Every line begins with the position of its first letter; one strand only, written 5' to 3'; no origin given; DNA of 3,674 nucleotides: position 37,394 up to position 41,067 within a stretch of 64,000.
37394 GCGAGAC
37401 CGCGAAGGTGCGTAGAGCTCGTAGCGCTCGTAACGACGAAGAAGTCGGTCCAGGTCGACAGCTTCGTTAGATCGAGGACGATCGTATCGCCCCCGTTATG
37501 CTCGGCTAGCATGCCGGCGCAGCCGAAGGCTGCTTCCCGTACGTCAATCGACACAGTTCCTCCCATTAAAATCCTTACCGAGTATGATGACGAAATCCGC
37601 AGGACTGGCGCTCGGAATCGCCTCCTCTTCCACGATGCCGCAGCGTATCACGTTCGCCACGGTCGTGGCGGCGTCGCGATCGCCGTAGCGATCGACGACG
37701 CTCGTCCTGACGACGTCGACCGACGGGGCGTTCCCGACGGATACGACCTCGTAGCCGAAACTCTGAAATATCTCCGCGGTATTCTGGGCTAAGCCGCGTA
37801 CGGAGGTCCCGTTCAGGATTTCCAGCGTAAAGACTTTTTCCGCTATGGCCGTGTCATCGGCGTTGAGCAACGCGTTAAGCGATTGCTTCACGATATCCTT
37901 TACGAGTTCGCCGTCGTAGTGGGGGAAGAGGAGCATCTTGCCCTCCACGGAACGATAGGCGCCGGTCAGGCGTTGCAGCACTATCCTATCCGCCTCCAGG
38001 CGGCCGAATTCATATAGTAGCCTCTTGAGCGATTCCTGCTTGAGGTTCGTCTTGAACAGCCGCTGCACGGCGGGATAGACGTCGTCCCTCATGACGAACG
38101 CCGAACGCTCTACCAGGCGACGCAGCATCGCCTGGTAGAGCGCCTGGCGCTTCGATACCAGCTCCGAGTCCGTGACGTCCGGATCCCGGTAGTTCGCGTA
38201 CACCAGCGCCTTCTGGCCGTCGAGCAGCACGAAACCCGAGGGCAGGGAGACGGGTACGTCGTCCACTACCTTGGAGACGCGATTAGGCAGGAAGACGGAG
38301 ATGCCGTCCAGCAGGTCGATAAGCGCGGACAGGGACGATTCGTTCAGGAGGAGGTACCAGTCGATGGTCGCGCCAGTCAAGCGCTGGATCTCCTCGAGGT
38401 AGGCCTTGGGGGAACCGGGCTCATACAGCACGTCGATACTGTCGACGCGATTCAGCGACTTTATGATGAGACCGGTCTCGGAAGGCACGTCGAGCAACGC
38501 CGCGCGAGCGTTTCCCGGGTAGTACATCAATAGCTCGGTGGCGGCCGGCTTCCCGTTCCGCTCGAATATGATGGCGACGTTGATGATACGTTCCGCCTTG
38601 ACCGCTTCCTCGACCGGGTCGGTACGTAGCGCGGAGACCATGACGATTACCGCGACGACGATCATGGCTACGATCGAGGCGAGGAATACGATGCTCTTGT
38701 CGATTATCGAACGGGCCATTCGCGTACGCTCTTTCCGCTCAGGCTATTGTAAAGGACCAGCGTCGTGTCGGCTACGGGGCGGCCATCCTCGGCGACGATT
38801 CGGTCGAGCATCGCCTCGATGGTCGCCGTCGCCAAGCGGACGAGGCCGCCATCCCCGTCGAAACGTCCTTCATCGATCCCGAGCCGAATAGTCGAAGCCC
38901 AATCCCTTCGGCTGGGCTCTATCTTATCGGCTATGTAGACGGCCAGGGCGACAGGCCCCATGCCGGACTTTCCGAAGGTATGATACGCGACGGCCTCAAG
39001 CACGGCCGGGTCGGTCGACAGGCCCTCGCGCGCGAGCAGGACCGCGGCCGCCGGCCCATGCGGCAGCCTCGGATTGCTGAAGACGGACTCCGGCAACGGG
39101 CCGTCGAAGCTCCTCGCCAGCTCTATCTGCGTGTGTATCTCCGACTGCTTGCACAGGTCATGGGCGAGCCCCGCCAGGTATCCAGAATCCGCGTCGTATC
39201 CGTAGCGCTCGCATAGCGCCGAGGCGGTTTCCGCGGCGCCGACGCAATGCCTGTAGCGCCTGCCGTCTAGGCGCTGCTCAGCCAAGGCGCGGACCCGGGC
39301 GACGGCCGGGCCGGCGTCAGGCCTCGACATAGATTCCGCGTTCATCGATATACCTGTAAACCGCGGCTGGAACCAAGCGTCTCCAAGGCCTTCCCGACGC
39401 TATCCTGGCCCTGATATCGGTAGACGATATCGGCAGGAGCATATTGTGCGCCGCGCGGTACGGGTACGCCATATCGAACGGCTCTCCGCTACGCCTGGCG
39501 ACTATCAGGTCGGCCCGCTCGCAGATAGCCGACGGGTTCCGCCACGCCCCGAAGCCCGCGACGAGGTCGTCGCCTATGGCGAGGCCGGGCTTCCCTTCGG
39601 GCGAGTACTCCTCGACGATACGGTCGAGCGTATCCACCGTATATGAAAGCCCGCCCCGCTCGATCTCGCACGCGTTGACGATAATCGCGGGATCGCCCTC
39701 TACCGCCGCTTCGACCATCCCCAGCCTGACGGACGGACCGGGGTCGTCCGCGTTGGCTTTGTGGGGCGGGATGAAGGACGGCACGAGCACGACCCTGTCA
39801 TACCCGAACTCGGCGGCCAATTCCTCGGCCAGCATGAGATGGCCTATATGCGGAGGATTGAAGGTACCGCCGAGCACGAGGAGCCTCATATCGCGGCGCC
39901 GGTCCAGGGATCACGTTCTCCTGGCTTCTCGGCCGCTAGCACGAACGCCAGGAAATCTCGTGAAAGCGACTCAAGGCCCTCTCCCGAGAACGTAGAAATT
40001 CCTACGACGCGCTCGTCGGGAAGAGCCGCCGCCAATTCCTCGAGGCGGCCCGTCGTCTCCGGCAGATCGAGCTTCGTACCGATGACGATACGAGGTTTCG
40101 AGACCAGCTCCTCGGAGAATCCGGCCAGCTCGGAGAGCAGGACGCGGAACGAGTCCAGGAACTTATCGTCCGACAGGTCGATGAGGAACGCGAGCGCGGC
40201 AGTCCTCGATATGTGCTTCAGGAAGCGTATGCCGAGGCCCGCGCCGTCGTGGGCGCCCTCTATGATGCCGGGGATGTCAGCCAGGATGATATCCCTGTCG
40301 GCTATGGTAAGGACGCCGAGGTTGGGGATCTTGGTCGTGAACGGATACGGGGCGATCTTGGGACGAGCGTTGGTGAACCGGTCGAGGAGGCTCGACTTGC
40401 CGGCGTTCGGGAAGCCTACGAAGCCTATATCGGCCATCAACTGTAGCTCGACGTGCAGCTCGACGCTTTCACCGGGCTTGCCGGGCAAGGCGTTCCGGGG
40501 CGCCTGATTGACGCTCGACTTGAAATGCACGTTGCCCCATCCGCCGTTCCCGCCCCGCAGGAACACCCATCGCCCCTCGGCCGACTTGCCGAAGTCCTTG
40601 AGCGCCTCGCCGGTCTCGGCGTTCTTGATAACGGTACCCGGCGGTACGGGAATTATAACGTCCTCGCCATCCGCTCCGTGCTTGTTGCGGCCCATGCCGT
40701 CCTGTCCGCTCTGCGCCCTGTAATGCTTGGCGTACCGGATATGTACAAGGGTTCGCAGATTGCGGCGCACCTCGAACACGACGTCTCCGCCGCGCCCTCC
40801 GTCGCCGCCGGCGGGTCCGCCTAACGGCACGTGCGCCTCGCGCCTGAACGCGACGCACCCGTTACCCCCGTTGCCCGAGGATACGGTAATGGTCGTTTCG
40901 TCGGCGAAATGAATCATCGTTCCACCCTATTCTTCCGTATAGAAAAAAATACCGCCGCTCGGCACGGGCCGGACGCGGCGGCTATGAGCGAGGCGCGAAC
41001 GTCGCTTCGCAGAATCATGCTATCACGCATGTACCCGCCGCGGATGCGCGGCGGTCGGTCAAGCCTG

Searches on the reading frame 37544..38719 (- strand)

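Call 62: search_protein_families(library=pfam, proteins=[window:37544-38719:-], max_evalue=0.00001)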
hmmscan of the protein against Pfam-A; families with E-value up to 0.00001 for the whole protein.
window:37544-38719:- (391 aa): 2 families
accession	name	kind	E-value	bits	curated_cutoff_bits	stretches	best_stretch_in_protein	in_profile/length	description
PF13399.11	LytR_C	-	7.7e-15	56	22.2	1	298-384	3-86/86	LytR cell envelope-related transcriptional attenuator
PF03816.19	LytR_cpsA_psr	-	9e-13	49.1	24.6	1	78-202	22-148/150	LytR_cpsA_psr family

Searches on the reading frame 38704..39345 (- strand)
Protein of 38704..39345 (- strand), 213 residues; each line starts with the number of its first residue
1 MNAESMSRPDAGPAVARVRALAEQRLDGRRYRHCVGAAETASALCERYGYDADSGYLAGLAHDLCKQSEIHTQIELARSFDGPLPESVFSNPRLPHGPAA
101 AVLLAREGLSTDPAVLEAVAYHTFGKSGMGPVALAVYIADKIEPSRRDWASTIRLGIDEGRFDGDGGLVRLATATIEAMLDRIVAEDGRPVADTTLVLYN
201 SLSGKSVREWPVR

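Call 62: search_protein_families(library=pfam, proteins=[window:38704-39345:-], max_evalue=0.00001)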
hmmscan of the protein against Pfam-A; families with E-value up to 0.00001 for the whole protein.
window:38704-39345:- (213 aa): 1 family
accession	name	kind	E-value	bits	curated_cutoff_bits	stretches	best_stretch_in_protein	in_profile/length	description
PF01966.28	HD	-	1.5e-10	41.8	22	1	30-143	1-114/116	HD domain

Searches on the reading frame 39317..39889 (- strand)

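Call 62: search_protein_families(library=pfam, proteins=[window:39317-39889:-], max_evalue=0.00001)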
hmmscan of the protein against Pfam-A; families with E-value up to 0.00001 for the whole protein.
window:39317-39889:- (190 aa): 1 family
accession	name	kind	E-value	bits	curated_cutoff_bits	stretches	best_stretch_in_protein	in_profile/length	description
PF01467.32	CTP_transf_like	-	1.2e-20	74.4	21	1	5-162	1-133/133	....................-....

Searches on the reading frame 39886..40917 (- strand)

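Call 62: search_protein_families(library=pfam, proteins=[window:39886-40917:-], max_evalue=0.00001)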
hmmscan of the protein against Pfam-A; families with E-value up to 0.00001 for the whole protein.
window:39886-40917:- (343 aa): 3 families
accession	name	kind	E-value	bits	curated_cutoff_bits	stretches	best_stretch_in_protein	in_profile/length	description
PF01018.28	GTP1_OBG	-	1.5e-57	194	27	1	6-160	2-155/155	GTP1/OBG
PF01926.29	MMR_HSR1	-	6.7e-23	81.4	21.9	1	164-281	2-112/113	50S ribosome-binding GTPase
PF02421.24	FeoB_N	-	4.5e-07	30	27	1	164-218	3-57/156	Ferrous iron transport protein B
